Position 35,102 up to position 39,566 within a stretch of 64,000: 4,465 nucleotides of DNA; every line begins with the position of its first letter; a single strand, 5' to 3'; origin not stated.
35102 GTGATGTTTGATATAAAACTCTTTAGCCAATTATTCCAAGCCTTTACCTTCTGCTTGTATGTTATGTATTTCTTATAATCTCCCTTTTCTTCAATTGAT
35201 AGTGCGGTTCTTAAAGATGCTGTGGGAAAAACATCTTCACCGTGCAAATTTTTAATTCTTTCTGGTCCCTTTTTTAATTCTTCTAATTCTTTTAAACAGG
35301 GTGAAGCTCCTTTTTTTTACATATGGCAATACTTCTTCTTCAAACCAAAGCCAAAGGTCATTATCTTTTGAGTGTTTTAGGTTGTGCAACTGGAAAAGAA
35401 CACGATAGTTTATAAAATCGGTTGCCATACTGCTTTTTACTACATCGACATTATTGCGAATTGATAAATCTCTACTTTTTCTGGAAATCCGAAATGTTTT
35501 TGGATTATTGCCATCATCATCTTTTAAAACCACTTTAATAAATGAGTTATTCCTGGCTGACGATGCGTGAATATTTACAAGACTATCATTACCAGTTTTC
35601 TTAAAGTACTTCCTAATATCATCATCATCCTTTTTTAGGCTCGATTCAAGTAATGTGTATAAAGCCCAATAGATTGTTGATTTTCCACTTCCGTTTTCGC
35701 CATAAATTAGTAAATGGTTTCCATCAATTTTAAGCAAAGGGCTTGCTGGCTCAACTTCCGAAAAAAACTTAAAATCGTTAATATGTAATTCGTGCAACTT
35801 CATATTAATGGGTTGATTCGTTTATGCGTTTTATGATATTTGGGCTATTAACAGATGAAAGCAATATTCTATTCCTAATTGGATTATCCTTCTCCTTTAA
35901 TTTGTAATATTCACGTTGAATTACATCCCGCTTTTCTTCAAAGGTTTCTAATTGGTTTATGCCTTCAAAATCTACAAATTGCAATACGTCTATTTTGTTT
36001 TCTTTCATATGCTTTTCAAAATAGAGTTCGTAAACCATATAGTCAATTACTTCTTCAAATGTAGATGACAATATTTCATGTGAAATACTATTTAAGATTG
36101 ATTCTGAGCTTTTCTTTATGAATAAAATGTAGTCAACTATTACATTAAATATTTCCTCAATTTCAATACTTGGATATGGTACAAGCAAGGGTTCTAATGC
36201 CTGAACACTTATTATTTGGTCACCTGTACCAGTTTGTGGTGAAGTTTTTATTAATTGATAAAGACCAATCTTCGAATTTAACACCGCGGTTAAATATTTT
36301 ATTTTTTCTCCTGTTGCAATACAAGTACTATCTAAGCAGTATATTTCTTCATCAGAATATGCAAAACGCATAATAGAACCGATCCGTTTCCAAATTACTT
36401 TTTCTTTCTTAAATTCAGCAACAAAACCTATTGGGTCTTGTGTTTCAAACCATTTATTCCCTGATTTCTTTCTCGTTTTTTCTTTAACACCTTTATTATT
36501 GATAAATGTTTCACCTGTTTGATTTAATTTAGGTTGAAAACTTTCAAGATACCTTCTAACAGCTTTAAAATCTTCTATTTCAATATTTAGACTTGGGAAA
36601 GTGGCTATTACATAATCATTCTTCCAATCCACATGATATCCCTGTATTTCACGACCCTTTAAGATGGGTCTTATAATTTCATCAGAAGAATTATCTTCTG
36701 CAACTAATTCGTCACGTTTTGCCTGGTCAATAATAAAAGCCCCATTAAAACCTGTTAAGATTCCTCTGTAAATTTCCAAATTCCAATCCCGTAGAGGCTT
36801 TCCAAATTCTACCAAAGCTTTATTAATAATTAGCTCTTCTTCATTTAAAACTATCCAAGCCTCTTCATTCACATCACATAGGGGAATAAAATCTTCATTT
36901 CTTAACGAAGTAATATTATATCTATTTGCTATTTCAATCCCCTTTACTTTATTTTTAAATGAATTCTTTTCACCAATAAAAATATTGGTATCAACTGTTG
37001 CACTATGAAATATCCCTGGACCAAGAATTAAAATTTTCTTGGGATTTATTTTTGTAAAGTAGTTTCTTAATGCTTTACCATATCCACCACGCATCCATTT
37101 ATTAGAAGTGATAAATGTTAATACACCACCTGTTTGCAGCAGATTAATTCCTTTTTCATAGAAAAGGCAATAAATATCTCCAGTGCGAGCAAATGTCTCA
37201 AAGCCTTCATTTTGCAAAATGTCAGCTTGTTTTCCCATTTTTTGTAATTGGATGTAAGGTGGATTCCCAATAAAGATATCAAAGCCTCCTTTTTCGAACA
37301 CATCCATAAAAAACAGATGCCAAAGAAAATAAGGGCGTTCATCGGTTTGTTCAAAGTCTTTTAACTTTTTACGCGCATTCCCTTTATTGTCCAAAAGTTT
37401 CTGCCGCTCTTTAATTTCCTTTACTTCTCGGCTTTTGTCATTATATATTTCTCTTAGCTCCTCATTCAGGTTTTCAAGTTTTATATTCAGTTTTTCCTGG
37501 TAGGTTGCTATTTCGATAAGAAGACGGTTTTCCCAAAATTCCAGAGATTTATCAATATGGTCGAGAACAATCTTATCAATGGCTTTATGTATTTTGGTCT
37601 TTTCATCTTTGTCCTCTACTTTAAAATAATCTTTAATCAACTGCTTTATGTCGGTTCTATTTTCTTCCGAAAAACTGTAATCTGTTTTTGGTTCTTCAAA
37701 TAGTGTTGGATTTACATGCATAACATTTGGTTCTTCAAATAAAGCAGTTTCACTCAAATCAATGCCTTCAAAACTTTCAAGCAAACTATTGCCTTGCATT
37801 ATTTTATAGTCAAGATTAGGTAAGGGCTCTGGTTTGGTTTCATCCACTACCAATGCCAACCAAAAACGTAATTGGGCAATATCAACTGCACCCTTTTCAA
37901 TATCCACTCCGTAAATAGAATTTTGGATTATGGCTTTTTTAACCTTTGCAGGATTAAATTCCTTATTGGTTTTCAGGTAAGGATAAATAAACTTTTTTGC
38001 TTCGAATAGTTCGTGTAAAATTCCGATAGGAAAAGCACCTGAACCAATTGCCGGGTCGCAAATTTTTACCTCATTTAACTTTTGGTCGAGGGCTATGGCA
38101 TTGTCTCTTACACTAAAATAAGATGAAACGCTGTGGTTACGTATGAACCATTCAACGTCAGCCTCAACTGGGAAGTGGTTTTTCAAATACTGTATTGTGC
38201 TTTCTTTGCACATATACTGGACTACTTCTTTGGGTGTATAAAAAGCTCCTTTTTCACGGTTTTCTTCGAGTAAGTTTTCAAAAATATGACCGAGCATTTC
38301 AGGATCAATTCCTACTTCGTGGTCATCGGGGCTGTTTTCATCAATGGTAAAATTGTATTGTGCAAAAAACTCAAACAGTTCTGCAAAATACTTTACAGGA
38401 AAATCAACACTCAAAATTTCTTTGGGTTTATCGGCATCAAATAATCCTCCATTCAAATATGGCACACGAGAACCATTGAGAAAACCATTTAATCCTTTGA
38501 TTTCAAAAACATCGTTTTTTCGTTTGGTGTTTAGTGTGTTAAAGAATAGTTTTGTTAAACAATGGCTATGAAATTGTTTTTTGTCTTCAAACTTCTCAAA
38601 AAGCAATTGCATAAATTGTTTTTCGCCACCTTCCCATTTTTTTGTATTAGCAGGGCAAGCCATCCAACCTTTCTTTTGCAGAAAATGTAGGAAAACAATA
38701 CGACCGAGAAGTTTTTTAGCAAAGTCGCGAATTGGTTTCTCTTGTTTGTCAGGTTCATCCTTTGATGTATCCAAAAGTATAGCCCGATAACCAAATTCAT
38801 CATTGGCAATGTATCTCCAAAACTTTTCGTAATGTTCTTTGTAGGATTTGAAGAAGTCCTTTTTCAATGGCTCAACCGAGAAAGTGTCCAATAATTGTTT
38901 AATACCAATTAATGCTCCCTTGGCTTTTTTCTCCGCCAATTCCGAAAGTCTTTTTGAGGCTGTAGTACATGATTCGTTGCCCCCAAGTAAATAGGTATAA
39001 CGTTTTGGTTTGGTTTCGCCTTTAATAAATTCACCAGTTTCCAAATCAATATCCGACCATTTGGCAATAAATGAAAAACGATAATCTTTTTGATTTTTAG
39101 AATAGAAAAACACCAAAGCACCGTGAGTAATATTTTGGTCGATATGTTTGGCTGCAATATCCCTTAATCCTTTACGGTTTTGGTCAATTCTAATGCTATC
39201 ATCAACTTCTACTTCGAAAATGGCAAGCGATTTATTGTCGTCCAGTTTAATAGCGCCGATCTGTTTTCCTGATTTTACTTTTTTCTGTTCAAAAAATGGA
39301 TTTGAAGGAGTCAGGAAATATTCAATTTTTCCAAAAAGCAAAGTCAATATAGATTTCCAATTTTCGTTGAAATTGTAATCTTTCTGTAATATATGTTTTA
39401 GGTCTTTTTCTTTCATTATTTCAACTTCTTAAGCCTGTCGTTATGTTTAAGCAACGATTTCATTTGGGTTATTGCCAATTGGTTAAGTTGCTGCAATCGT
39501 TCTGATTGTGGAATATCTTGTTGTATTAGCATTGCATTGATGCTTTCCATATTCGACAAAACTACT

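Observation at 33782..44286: Non-canonical helicase-methylase-ATPase defence operon (XRE / PLD-SNF2 fusion / KilA-N / Eco57I-PglX-type MTase / ABC ATPase)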

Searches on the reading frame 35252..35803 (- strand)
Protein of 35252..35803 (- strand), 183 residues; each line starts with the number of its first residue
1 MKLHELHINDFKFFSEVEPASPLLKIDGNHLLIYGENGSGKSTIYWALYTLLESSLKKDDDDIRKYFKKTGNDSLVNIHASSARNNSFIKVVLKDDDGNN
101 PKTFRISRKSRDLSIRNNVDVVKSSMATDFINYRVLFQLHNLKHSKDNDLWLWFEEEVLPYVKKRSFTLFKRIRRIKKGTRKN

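Call 5: search_protein_families(library=pfam, proteins=[window:35252-35803:-], max_evalue=0.01)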
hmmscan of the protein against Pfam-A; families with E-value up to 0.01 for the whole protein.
window:35252-35803:- (183 aa): 8 families
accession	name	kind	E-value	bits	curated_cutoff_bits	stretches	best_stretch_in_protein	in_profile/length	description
PF13476.12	AAA_23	-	3.6e-11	44.5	27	1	6-139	2-124/201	AAA domain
PF13175.12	AAA_15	-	1.7e-07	31.7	32.1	1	1-135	1-113/374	AAA ATPase domain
PF02463.25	SMC_N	-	2e-06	27.8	40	1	3-109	2-102/220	RecF/RecN/SMC N terminal domain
PF13555.12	AAA_29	-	2.8e-05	24.2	27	1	25-54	18-48/61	P-loop containing region of AAA domain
PF00005.33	ABC_tran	-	0.00074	20.6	25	1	28-65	11-51/137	ABC transporter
PF13191.12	AAA_16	-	0.0013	19.7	32.6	1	28-76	24-79/167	AAA ATPase domain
PF13304.12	AAA_21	-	0.0023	18.5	27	1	33-59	4-26/304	AAA domain, putative AbiEii toxin, Type IV TA system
PF13166.12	AAA_13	-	0.0034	16.6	36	1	32-55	20-43/713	AAA domain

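Call 6: search_protein_families(library=padloc, proteins=[window:35252-35803:-], max_evalue=0.01)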
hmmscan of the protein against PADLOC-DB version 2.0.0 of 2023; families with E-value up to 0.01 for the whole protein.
window:35252-35803:- (183 aa): 63 families (the best 25 are shown)
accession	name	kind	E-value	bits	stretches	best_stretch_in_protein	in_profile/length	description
PDLC02979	AriA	-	4.3e-08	31.3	1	1-117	1-108/373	-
PDLC04135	mad3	-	2.1e-07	28.8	1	2-118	1-108/374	mads_3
PDLC00271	PtuA1|PtuA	-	5.3e-07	27.5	1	1-112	1-102/421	AAA ATPase domain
PDLC00281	PtuA1|PtuA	-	6.3e-07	26.8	1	32-104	41-107/448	AAA ATPase domain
PDLC00299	PtuA1|PtuA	-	8.7e-07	26.3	1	2-122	54-164/535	AAA ATPase domain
PDLC04213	HEC-02A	-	1e-06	26.6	1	1-156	1-151/337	-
PDLC03878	NsnB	-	2.4e-06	25.6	1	3-113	2-103/345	-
PDLC00268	PtuA1|PtuA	-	2.6e-06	25.1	1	24-93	21-90/411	AAA ATPase domain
PDLC02913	ATPase_I-A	-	4.9e-06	23.9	1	2-52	53-98/508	-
PDLC02730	PbeC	-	5.6e-06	23.4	1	1-117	1-111/651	PbeC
PDLC03859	LmuB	-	8.3e-06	23.3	1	1-129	3-124/611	-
PDLC02335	AbiLi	-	8.6e-06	23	1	3-139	50-125/326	AbiLi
PDLC00278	PtuA1|PtuA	-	1.3e-05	22.6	1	1-68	1-64/436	AAA ATPase domain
PDLC04176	HEC-01A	-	2.8e-05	21.6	1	1-128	1-121/371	-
PDLC00292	PtuA1|PtuA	-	2.9e-05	20.6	1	5-94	311-403/726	AAA ATPase domain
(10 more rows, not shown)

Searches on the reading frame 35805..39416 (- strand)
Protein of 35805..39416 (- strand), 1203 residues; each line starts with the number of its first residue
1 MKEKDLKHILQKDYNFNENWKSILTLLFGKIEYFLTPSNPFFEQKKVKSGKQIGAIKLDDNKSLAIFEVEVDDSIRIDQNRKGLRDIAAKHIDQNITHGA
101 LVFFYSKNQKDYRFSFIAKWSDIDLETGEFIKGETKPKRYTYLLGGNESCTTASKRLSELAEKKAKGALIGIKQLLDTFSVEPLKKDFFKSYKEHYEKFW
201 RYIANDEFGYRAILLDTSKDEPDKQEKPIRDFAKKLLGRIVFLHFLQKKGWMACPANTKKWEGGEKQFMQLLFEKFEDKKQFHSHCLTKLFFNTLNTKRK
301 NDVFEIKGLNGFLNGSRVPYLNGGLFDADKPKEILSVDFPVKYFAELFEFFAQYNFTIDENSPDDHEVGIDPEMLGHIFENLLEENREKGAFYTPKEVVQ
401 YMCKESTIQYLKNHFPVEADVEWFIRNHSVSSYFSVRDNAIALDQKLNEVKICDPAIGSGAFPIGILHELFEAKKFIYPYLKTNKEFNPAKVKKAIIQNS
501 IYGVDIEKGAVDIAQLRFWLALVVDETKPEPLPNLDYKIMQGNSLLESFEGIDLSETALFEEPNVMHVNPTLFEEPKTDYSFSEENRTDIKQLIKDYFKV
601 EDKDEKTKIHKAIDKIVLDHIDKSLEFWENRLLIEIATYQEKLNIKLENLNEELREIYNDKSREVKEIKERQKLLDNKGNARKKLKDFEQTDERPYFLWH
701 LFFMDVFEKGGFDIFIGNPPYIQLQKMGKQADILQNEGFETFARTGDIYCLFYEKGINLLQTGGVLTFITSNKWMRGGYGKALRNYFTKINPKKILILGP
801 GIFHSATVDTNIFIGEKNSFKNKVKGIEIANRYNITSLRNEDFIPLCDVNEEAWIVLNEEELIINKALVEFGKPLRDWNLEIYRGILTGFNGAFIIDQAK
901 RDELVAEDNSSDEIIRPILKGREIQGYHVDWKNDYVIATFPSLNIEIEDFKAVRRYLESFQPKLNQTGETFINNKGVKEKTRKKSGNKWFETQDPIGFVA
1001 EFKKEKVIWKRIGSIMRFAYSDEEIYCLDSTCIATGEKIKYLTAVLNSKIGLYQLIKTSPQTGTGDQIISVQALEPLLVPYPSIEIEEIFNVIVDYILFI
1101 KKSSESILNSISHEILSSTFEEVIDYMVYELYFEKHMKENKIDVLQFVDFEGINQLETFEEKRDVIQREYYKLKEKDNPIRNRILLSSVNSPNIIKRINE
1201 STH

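Call 5: search_protein_families(library=pfam, proteins=[window:35805-39416:-], max_evalue=0.01)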
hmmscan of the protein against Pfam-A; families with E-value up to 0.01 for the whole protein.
window:35805-39416:- (1203 aa): 4 families
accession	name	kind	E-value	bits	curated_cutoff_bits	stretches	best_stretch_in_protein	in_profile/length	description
PF07669.17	Eco57I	-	1e-35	123.8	25.3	1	499-790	1-153/171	Eco57I restriction-modification methylase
PF02384.22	N6_Mtase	-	2e-11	44.2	20.4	1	707-837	120-254/311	N-6 DNA Methylase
PF12950.13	TaqI_C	-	2.2e-09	38.1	26.5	1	917-1051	2-90/118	TaqI-like C-terminal specificity domain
PF20473.4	MmeI_Mtase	-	3.7e-08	33.3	27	1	442-521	13-85/259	MmeI, DNA-methyltransferase domain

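Call 6: search_protein_families(library=padloc, proteins=[window:35805-39416:-], max_evalue=0.01)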
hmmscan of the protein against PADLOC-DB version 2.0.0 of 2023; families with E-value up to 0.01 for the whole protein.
window:35805-39416:- (1203 aa): 41 families (the best 25 are shown)
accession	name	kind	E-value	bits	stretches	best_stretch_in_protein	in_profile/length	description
PDLC03596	REase_MTase_IIG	-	6.5e-157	522.5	4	701-1132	700-1132/1148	Type IIG restriction enzyme-methyltransferase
PDLC03601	REase_MTase_IIG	-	9.8e-116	385.9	2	706-1083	668-1056/1110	Type IIG restriction enzyme-methyltransferase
PDLC03612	REase_MTase_IIG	-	2.8e-75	252.3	2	491-1133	586-1234/1247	Type IIG restriction enzyme-methyltransferase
PDLC03609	REase_MTase_IIG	-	1.4e-50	170.1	2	673-1114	519-959/1066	Type IIG restriction enzyme-methyltransferase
PDLC02643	DrmMI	-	3e-29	99.6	1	445-774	597-936/1347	DrmMI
PDLC03628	REase_MTase_IIG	-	3.3e-29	99.6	3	231-448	191-395/1100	Type IIG restriction enzyme-methyltransferase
PDLC03604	REase_MTase_IIG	-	9.1e-29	98.1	2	682-1029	505-872/1011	Type IIG restriction enzyme-methyltransferase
PDLC03629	REase_MTase_IIG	-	3.8e-25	85.9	2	696-819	555-690/1182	Type IIG restriction enzyme-methyltransferase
PDLC03313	MTase_II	-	7.6e-24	82.1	2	702-788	136-221/563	Type II methyltransferase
PDLC03335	MTase_II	-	9.3e-21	72.1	1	631-1067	115-559/607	Type II methyltransferase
PDLC03226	MTase_II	-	1.2e-17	61.8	1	668-826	89-243/579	Type II methyltransferase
PDLC02529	PglX|PglXI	-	5.3e-17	58.8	2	445-574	224-335/1189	PglX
PDLC02638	DrmMI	-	1.2e-16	58.1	1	493-766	666-930/935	DrmMI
PDLC02525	PglX|PglXI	-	7.5e-13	46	2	392-515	231-342/607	PglX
PDLC02646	DrmMI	-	7.5e-13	45.5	2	493-548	46-98/792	DrmMI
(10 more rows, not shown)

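Call 15: search_protein_families(library=ncbifam, proteins=[window:35805-39416:-], max_evalue=0.001)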
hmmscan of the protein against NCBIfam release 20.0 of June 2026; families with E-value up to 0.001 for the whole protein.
window:35805-39416:- (1203 aa): 4 families
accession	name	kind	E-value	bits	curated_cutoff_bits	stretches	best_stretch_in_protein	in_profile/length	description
NF033452.1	BREX_1_MTaseX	exception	7.9e-20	70.3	500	1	392-821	253-616/1210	BREX-1 system adenine-specific DNA-methyltransferase PglX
NF033451.1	BREX_2_MTaseX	equivalog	1e-15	56.6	400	1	325-595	131-355/1185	BREX-2 system adenine-specific DNA-methyltransferase PglX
NF033455.1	BREX_6_MTaseX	exception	3.5e-15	54.6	900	2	703-789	546-628/1319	BREX-6 system adenine-specific DNA-methyltransferase PglX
TIGR03534.1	RF_mod_PrmC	equivalog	0.00048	19.6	199.1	0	705-734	150-180/253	peptide chain release factor N(5)-glutamine methyltransferase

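Call 21: search_solved_structures(query=window:35805-39416:-, max_evalue=0.01)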
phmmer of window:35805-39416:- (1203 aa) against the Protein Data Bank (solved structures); distinct sequences matched with E-value up to 0.01: 5.
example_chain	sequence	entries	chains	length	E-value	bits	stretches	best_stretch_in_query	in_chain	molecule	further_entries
7qw5_A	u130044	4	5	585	1.8e-08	35.9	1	680-826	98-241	Modification methylase BseCI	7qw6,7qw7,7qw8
1g38_A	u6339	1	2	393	0.00014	23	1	707-800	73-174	MODIFICATION METHYLASE TAQI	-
2ibs_A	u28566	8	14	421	0.00016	22.8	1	707-800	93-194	Modification methylase TaqI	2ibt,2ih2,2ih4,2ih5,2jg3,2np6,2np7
1aqj_A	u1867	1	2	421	0.00016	22.8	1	707-800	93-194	ADENINE-N6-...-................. TAQI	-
1aqi_A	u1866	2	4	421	0.00016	22.8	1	707-800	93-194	ADENINE-N6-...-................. TAQI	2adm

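Call 37: find_homologous_proteins(query=window:35805-39416:-, max_evalue=1e-10)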
Query window:35805-39416:- (1203 aa): 8000 proteins with E <= 1e-10 among 8000 candidates; the best 120 are listed.
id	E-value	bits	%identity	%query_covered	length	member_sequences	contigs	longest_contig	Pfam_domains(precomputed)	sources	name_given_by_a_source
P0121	0.0e+0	2082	77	100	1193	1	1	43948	PF02384.23,PF07669.18,PF12950.14,PF20473.5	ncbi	-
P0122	0.0e+0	2081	77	100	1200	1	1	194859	PF02384.23,PF07669.18,PF12950.14,PF20473.5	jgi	jgi:hypothetical protein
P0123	0.0e+0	2056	76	100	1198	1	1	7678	PF02384.23,PF07669.18,PF12950.14,PF20473.5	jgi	-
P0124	0.0e+0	2002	73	100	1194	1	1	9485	PF02384.23,PF07669.18,PF12950.14,PF20473.5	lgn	-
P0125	0.0e+0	1961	73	100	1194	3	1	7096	PF02384.23,PF07669.18,PF12950.14,PF20473.5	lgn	-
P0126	0.0e+0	1934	73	100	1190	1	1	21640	PF02384.23,PF07669.18,PF12950.14,PF20473.5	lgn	-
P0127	0.0e+0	1933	71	100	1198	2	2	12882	PF02384.23,PF07669.18,PF12950.14,PF20473.5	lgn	-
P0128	0.0e+0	1924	72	100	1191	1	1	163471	PF02384.23,PF07669.18,PF12950.14,PF20473.5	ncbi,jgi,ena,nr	ncbi:MAG: Eco57I restriction-modification methylase domain-containing protein [Bacteroidales bacteri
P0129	0.0e+0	1886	70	100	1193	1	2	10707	PF02384.23,PF07669.18,PF12950.14,PF20473.5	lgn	-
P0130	0.0e+0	1883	70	100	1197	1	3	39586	PF02384.23,PF07669.18,PF12950.14,PF20473.5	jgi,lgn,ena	-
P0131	0.0e+0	1879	69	100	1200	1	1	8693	PF07669.18,PF12950.14,PF20473.5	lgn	-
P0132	0.0e+0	1875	68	100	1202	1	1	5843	PF07669.18,PF12950.14,PF20473.5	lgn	-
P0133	0.0e+0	1865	68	100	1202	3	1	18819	PF07669.18,PF12950.14,PF20473.5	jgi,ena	-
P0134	0.0e+0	1852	69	100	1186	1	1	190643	PF02384.23,PF07669.18,PF12950.14,PF20473.5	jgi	jgi:Eco57I restriction-modification methylase/TaqI-like C-terminal specificity domain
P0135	0.0e+0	1850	68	100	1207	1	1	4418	PF07669.18,PF12950.14,PF20473.5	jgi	jgi:hypothetical protein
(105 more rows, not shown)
